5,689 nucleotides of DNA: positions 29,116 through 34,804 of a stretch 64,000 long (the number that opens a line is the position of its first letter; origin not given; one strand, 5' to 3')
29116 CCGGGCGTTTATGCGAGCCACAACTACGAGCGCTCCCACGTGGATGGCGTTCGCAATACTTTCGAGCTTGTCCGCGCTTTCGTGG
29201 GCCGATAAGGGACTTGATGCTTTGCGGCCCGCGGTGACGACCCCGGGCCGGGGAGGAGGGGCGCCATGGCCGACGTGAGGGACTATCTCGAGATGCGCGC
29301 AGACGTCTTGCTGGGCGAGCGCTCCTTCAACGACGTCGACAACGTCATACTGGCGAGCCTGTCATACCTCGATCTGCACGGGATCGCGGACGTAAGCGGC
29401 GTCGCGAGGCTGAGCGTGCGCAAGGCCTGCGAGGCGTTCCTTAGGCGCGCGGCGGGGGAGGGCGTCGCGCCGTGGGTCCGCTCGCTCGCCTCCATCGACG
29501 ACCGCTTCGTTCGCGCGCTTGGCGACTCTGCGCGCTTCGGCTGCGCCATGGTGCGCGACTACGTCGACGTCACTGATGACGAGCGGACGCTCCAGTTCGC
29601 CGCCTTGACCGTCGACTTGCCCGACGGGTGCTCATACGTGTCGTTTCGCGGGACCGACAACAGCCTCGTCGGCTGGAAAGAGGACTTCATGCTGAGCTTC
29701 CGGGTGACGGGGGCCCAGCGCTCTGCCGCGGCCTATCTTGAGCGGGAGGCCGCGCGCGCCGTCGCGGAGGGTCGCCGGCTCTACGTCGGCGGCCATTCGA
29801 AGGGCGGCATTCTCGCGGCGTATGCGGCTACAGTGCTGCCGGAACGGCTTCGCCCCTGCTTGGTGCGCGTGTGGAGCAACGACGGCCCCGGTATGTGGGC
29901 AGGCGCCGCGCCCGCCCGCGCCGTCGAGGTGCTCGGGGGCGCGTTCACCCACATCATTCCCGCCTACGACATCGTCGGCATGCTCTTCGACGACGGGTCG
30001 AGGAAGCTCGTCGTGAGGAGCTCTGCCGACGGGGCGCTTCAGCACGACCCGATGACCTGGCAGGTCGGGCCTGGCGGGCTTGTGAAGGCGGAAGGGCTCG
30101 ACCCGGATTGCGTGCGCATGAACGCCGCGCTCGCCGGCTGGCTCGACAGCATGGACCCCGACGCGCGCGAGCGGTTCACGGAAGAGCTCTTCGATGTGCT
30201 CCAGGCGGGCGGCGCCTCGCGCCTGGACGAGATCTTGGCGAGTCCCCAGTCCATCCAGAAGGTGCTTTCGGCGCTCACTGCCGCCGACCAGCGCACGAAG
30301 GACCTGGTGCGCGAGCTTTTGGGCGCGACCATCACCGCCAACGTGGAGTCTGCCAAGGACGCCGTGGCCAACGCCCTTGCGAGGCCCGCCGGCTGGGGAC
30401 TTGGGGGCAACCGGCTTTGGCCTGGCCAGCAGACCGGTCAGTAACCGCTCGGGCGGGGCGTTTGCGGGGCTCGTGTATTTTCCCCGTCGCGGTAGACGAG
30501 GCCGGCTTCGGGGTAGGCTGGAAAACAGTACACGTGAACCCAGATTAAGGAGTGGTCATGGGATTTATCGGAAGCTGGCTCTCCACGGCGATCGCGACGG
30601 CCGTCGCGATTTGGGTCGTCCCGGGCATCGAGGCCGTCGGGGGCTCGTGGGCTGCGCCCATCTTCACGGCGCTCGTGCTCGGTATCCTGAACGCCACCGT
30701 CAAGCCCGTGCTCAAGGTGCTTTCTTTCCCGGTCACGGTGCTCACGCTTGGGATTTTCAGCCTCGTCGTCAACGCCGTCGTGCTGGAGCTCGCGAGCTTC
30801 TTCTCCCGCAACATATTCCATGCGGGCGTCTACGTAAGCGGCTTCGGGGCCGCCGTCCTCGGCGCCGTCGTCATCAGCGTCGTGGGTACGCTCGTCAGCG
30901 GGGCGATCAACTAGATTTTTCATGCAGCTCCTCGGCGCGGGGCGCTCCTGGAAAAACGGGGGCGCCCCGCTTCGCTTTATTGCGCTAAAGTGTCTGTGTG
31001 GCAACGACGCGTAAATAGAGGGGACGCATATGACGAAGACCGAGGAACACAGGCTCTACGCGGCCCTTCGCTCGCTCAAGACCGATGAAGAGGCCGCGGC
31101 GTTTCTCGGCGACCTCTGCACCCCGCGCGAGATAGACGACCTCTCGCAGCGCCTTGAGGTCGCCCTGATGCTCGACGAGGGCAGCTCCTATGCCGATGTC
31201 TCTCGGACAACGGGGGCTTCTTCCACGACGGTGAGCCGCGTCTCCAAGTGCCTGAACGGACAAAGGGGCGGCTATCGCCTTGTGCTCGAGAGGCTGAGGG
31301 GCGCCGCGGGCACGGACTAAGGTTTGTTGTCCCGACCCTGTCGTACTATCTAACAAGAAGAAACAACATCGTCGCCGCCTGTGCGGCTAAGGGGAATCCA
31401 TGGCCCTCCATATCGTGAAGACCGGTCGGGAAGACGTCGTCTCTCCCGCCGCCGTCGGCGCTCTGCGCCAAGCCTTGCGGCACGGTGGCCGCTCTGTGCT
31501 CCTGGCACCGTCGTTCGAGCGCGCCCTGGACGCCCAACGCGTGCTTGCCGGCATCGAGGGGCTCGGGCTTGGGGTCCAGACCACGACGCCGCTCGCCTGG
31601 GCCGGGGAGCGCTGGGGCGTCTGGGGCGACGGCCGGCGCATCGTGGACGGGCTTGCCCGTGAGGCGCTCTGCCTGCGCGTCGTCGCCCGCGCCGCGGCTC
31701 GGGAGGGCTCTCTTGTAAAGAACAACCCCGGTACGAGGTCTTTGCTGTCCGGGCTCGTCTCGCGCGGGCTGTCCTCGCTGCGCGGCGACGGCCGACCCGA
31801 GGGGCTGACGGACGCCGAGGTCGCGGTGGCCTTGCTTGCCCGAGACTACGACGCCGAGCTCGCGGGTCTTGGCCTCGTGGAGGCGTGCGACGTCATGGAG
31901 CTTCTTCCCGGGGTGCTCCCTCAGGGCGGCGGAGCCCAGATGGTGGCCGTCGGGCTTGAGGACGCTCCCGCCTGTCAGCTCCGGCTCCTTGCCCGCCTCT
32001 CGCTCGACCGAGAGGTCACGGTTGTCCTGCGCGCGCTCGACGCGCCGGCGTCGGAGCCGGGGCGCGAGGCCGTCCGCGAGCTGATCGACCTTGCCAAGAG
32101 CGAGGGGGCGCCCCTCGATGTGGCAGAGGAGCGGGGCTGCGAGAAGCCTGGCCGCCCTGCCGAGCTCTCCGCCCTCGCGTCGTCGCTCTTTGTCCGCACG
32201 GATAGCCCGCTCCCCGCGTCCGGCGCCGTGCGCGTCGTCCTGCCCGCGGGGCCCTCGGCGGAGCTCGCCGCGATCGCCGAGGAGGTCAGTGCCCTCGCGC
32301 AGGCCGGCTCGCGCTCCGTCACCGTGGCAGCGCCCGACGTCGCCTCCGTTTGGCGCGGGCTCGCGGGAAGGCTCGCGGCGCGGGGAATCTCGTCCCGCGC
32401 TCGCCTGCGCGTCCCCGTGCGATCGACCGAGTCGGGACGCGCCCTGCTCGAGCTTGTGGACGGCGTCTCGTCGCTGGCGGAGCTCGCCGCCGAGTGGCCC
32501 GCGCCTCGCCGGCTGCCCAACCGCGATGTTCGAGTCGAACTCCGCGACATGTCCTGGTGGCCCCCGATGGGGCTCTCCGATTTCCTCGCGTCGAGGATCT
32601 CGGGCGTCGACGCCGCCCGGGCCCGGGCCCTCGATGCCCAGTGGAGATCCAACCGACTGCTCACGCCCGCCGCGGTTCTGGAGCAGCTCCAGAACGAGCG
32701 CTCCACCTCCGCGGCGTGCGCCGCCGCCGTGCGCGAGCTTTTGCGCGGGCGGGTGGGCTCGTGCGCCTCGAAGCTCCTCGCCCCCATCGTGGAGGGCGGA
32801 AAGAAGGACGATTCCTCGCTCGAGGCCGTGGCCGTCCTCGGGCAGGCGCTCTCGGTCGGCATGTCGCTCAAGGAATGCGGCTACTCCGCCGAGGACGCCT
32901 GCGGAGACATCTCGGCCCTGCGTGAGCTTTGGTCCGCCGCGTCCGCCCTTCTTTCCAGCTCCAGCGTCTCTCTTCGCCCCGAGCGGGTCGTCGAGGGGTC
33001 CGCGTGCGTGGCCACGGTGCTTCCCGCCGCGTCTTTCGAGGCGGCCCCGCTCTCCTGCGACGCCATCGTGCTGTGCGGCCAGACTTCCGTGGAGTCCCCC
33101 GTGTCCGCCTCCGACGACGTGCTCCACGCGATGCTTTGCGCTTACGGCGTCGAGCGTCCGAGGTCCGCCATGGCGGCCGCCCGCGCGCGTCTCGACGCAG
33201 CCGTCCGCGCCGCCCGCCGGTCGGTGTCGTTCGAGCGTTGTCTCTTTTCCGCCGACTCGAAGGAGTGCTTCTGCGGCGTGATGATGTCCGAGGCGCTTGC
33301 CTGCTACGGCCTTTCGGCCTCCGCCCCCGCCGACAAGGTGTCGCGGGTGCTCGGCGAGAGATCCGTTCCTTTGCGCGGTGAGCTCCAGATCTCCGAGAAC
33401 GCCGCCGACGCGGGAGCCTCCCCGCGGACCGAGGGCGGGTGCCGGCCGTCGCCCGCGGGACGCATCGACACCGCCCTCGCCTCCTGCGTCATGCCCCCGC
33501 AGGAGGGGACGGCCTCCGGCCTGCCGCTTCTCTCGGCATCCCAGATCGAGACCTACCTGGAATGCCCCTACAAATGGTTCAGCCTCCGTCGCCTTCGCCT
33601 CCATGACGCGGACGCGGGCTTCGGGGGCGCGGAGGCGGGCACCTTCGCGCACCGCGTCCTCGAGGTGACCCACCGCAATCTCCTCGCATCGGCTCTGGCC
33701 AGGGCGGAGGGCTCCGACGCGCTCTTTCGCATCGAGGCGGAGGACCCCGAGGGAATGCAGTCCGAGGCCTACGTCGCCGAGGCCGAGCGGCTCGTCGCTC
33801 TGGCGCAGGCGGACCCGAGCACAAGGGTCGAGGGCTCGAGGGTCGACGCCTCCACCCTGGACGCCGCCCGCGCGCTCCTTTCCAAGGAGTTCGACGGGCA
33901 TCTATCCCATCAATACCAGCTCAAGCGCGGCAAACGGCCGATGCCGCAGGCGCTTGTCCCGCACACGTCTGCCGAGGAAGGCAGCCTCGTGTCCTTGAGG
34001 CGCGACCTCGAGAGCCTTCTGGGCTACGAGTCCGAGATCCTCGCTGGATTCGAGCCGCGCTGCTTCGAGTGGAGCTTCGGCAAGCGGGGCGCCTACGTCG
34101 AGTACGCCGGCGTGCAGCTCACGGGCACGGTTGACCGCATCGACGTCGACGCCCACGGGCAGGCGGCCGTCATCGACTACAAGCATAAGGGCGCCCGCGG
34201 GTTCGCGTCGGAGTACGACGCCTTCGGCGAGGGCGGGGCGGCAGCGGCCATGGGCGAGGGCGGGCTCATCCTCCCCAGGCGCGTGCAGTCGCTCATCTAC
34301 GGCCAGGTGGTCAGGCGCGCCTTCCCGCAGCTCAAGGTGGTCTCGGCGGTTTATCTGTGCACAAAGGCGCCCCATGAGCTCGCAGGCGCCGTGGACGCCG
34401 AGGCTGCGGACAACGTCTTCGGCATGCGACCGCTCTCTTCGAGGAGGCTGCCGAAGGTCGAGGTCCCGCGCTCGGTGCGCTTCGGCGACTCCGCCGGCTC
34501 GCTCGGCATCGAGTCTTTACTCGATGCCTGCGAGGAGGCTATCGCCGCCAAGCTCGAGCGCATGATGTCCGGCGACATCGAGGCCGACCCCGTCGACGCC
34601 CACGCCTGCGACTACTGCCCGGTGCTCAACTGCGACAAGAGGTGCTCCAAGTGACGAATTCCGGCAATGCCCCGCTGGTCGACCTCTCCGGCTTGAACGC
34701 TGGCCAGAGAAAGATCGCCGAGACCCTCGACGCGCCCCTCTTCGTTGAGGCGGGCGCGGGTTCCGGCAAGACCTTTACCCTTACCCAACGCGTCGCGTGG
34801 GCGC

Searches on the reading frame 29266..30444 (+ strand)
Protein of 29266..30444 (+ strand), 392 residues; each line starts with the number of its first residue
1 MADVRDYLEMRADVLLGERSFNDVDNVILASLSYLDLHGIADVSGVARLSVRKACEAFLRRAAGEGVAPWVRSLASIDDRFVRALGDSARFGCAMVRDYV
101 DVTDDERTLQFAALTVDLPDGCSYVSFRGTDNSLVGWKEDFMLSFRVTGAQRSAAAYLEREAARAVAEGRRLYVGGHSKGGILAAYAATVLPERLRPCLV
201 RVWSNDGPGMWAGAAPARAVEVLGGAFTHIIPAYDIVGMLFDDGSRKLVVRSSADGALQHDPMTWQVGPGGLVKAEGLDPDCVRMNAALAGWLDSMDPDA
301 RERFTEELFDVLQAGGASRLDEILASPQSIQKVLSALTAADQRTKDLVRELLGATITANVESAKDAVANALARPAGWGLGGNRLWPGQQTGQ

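Call 8: search_protein_families(library=pfam, proteins=[window:29266-30444:+], max_evalue=0.001)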
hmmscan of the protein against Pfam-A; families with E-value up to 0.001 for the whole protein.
window:29266-30444:+ (392 aa): 1 family
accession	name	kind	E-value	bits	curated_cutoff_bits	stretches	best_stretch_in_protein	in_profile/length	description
PF11187.14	Mbeg1-like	-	1.1e-58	198.8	21.1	1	87-310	3-224/224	Mbeg1-like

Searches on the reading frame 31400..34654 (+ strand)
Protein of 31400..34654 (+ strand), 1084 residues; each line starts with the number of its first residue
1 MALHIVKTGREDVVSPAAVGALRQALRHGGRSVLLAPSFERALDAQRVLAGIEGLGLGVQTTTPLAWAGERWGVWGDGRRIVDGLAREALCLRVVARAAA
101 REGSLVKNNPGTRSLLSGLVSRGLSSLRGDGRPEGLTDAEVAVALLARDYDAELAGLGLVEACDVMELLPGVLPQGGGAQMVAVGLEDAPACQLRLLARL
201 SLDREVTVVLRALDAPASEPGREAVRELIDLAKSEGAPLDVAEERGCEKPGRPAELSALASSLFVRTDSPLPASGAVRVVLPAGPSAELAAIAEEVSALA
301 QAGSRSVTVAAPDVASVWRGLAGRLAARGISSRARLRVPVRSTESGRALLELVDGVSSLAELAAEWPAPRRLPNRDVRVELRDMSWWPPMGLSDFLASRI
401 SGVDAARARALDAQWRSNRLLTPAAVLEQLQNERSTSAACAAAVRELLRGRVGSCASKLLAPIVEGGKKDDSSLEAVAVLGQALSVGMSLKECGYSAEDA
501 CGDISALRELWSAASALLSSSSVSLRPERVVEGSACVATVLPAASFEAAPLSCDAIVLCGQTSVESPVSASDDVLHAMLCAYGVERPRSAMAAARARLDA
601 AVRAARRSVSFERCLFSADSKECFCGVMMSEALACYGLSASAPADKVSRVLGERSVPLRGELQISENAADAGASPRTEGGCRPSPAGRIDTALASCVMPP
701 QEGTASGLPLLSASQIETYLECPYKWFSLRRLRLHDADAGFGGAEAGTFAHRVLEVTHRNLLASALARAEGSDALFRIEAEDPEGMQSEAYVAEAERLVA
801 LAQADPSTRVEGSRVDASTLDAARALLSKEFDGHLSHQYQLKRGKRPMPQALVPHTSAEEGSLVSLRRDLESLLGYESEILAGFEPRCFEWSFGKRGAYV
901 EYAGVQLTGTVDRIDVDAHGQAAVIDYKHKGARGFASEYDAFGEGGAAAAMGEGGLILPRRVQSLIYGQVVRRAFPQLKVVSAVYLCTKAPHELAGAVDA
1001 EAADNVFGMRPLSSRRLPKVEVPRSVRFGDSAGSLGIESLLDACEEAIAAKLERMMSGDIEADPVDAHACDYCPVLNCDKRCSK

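Call 8: search_protein_families(library=pfam, proteins=[window:31400-34654:+], max_evalue=0.001)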
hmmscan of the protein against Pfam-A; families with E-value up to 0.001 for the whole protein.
window:31400-34654:+ (1084 aa): 1 family
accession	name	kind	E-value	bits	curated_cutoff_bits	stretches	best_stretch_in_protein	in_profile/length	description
PF12705.13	PDDEXK_1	-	1.5e-25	91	22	1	711-1076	2-243/247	PD-(D/E)XK nuclease superfamily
